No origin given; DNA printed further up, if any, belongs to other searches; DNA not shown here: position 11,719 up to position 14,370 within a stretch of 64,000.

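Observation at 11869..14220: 783-aa acidic low-complexity secreted protein anchored by a peptidoglycan-binding domain that is shared almost verbatim with a second envelope protein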

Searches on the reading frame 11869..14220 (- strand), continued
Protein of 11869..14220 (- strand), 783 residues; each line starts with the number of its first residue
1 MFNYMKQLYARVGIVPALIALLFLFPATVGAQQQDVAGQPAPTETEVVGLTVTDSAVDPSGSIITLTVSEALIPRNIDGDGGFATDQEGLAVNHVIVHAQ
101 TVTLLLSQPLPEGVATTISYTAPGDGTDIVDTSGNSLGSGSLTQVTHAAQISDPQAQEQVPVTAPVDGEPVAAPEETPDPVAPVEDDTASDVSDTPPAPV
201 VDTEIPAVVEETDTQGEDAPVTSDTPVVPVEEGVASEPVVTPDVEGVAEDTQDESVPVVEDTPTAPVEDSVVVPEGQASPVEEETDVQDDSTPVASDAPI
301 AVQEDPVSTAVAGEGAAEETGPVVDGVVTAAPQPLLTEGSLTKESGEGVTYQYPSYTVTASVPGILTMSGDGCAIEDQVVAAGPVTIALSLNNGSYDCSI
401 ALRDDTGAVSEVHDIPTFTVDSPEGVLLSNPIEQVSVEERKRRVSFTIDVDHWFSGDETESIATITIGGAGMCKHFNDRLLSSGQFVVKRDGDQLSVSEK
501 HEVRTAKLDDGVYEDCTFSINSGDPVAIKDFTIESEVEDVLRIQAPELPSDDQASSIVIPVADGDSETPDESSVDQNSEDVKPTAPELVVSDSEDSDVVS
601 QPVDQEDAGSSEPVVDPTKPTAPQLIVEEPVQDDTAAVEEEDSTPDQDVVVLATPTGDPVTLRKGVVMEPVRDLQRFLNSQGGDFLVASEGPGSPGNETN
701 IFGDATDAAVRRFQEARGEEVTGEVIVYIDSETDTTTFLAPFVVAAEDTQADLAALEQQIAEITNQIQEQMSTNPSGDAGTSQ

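Call 38: search_protein_families(library=pfam, proteins=[P0122, P0127, P0155, P0124], max_evalue=0.1)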
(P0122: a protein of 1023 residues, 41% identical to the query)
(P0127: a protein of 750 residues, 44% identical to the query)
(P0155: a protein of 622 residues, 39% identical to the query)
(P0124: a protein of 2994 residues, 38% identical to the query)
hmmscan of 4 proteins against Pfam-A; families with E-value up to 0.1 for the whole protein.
P0122 (1023 aa): 5 families
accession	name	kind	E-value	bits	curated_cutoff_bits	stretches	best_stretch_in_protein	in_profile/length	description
PF02839.19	CBM_5_12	-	1e-21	77.1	26.2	4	346-366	2-22/44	Carbohydrate-binding module family 5/12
PF01471.23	PG_binding_1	-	3.9e-08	33.8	23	1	950-1004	3-49/57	Putative peptidoglycan binding domain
PF13753.12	SWM_repeat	-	5.2e-07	30.3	27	1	51-110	22-85/86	Putative flagellar system-associated repeat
PF19077.6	Big_13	-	4.1e-06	27.6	27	1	677-745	29-102/102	Bacterial Ig-like domain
PF10271.14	Tmp39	-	3.3e-05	23.5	28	0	449-492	310-352/422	Putative transmembrane protein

P0127 (750 aa): 3 families
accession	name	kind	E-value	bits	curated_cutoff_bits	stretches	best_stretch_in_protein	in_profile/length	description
PF02839.19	CBM_5_12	-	1.2e-25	89.6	26.2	6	380-409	2-36/44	Carbohydrate-binding module family 5/12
PF10271.14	Tmp39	-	0.00078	18.9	28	0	239-267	316-344/422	Putative transmembrane protein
PF19077.6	Big_13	-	0.0014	19.5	27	1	497-591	5-102/102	Bacterial Ig-like domain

P0155 (622 aa): 3 families
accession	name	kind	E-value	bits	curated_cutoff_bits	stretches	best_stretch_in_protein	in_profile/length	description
PF02839.19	CBM_5_12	-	7.3e-26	90.4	26.2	4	443-491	1-43/44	Carbohydrate-binding module family 5/12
PF10271.14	Tmp39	-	4.3e-11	42.9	28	0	323-359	308-344/422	Putative transmembrane protein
PF13753.12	SWM_repeat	-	8.9e-05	23.1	27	1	36-113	2-83/86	Putative flagellar system-associated repeat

P0124 (2994 aa): 5 families
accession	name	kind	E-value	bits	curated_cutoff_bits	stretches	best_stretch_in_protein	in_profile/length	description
PF13753.12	SWM_repeat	-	0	1553.6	27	22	2108-2186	2-85/86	Putative flagellar system-associated repeat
PF13205.12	Big_5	-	5.3e-35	120.8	23.6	6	1338-1434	5-94/105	Bacterial Ig-like domain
PF10429.15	Mtr2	-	9.1e-07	29.4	23.7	0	782-830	40-88/164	Nuclear pore RNA shuttling protein Mtr2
PF07700.20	HNOB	-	1.1e-06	29.1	25.5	0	237-264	107-134/163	Haem-NO-binding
PF10989.13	DUF2808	-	1.2e-05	25.8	25.3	0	1505-1529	88-112/146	Protein of unknown function (DUF2808)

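Call 46: list_cluster_members(proteins=[P0131, P0135, P0136, P0139, P0141, P0143, P0156, P0169, P0187, P0204])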
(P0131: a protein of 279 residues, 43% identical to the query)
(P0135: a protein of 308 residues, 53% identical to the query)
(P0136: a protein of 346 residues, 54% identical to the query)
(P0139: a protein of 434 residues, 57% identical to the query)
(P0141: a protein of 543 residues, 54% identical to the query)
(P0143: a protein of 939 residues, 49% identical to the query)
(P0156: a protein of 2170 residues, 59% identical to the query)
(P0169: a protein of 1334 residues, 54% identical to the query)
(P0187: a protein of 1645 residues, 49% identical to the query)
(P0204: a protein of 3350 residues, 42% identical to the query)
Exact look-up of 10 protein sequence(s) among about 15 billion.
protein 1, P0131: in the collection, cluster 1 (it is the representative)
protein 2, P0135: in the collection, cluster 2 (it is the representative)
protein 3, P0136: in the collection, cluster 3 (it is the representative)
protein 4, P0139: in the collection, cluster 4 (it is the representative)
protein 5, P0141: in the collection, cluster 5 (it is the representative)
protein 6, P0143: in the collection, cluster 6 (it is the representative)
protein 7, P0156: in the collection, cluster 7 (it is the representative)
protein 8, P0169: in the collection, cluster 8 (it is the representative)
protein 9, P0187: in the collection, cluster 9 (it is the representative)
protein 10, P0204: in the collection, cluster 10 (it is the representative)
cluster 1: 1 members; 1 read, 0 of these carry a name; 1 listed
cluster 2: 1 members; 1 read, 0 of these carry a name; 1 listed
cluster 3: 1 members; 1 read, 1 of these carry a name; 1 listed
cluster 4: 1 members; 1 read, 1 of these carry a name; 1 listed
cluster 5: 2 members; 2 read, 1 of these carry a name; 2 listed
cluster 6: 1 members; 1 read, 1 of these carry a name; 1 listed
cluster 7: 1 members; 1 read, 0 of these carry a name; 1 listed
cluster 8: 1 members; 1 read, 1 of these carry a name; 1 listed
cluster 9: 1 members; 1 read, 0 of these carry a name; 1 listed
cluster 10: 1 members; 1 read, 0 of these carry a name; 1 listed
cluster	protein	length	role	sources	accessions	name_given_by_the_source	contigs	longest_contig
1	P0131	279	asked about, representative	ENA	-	-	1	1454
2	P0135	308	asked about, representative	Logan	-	-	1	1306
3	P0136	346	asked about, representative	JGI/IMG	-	peptidoglycan hydrolase-like protein with peptidoglycan-binding domain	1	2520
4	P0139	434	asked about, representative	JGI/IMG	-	peptidoglycan hydrolase-like protein with peptidoglycan-binding domain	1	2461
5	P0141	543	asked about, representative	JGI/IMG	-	-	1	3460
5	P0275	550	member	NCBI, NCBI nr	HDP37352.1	MAG TPA: peptidoglycan-binding protein, partial [Candidatus Atribacteria bacterium] | peptidoglycan-binding protein [Candidatus Atribacteria bacterium]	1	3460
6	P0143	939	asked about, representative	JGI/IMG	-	peptidoglycan hydrolase-like protein with peptidoglycan-binding domain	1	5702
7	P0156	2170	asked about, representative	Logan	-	-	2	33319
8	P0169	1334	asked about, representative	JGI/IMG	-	peptidoglycan hydrolase-like protein with peptidoglycan-binding domain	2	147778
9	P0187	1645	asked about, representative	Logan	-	-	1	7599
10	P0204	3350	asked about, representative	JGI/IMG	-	-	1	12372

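Call 74: list_cluster_members(proteins=[P0145, P0147, P0151, P0157, P0164, P0171, P0178, P0194, P0217, P0234])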
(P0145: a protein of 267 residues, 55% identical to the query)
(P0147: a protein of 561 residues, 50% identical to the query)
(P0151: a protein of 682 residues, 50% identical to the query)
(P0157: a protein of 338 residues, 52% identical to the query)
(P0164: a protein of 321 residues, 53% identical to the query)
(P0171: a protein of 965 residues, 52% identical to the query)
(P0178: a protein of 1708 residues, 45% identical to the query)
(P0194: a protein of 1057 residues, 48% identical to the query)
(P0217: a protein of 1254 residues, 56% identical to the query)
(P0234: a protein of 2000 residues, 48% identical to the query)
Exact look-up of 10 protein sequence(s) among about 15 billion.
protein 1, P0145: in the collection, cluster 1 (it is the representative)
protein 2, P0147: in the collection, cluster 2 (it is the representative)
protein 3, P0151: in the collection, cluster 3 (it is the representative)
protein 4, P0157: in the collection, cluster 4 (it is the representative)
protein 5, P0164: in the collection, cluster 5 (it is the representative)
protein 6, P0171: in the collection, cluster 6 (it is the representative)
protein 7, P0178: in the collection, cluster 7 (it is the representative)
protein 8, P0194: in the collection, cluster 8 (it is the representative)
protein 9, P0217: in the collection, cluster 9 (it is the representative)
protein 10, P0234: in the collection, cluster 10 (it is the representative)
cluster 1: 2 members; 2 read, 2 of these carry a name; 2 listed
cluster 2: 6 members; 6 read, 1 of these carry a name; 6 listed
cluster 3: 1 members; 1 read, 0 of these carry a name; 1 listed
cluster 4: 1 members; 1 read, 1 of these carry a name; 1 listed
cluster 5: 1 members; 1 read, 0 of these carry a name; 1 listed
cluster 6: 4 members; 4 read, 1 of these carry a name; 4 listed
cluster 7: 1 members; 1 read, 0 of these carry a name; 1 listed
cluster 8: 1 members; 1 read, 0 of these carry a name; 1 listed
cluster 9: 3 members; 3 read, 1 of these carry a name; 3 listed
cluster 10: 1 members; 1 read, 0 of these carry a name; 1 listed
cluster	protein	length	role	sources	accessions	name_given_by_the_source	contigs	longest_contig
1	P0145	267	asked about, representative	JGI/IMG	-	peptidoglycan hydrolase-like protein with peptidoglycan-binding domain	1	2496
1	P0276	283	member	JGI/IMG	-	peptidoglycan hydrolase-like protein with peptidoglycan-binding domain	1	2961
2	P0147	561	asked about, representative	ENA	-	-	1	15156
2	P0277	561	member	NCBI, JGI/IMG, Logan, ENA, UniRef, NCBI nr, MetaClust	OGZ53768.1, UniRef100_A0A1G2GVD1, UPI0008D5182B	MAG: hypothetical protein A3H64_03270 [Candidatus Ryanbacteria bacterium ... | Peptidoglycan binding-like domain-containing protein n=1 Tax=Candidatus Ryanbacteria ... | status=active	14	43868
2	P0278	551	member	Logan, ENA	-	-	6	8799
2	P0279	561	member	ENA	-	-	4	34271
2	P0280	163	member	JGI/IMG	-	-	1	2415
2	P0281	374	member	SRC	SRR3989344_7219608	-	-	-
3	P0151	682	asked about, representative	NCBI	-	-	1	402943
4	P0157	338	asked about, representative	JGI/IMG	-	peptidoglycan hydrolase-like protein with peptidoglycan-binding domain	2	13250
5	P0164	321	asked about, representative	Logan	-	-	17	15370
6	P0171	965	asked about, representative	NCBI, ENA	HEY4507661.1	MAG TPA: Ig-like domain-containing protein [Candidatus Paceibacterota bacterium]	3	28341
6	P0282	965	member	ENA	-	-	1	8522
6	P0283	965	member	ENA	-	-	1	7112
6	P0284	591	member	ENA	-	-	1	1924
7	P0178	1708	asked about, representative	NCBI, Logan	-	-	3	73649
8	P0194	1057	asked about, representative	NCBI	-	-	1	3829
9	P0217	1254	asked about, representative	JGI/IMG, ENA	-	-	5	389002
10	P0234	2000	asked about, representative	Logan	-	-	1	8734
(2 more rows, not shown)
